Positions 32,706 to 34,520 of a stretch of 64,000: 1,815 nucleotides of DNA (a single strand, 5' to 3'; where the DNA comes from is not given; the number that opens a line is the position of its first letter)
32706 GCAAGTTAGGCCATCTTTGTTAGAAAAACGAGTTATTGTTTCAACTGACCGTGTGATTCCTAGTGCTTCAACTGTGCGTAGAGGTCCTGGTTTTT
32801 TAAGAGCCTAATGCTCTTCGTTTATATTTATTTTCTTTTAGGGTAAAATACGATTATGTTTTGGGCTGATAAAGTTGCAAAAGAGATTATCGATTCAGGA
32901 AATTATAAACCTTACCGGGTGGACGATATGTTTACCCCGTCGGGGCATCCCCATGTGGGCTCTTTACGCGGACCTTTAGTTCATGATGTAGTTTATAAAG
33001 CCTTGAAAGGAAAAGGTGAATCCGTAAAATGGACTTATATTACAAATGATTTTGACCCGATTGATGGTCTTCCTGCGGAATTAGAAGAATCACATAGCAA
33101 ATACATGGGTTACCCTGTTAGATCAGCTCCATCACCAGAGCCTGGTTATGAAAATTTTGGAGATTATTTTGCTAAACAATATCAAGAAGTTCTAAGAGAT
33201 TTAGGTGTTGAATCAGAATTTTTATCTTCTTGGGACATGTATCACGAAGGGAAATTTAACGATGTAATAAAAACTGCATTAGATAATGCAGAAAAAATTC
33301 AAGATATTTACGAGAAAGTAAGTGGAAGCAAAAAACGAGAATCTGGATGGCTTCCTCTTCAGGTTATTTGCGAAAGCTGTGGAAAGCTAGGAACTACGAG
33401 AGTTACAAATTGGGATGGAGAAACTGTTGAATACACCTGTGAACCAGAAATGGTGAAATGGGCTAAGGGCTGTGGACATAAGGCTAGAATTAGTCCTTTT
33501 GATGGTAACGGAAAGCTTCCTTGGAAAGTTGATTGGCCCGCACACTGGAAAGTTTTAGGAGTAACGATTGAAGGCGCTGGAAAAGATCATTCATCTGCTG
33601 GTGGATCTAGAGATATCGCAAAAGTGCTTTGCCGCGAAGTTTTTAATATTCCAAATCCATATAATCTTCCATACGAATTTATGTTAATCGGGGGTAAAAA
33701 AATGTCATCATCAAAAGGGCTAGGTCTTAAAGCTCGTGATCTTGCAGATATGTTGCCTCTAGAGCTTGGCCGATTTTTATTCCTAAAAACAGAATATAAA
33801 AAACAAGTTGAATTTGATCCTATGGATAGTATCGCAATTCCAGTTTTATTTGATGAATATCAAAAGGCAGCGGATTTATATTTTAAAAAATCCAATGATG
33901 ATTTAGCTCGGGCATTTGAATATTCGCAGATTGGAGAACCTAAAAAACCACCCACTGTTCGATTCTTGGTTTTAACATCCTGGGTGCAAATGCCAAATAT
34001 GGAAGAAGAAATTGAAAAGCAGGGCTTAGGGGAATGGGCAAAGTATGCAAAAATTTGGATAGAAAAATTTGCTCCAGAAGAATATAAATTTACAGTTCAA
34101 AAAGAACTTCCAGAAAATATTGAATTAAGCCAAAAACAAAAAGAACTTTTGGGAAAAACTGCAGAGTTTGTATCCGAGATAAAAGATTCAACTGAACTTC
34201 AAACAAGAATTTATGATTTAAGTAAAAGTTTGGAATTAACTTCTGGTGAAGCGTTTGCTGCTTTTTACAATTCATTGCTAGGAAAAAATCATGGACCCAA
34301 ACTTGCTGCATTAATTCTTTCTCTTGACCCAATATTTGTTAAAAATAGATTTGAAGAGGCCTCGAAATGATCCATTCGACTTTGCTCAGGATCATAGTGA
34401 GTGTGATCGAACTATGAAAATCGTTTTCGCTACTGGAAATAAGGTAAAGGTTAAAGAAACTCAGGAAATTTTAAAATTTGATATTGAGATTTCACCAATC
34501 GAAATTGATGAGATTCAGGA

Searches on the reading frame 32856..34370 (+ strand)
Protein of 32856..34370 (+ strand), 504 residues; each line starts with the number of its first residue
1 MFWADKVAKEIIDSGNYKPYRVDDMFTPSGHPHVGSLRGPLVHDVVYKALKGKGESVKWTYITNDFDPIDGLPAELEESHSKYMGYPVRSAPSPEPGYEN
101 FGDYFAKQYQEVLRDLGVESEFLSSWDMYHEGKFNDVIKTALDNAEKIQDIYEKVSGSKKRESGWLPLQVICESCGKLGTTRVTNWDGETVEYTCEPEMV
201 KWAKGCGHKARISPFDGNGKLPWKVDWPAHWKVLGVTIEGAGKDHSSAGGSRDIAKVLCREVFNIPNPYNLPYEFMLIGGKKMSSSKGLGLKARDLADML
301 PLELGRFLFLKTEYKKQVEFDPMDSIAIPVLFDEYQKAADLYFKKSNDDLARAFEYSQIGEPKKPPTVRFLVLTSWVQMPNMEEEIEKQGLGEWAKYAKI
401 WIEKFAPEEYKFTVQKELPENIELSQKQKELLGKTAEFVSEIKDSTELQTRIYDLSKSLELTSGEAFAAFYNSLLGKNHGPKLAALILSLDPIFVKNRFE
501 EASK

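Call 52: search_protein_families(library=pfam, proteins=[window:32856-34370:+], max_evalue=0.0001)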
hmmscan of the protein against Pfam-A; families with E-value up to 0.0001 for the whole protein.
window:32856-34370:+ (504 aa): 1 family
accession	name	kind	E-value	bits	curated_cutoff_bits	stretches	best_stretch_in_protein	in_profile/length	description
PF01921.24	tRNA-synt_1f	-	1.1e-92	311.2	27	1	2-358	2-358/360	tRNA synthetases class I (K)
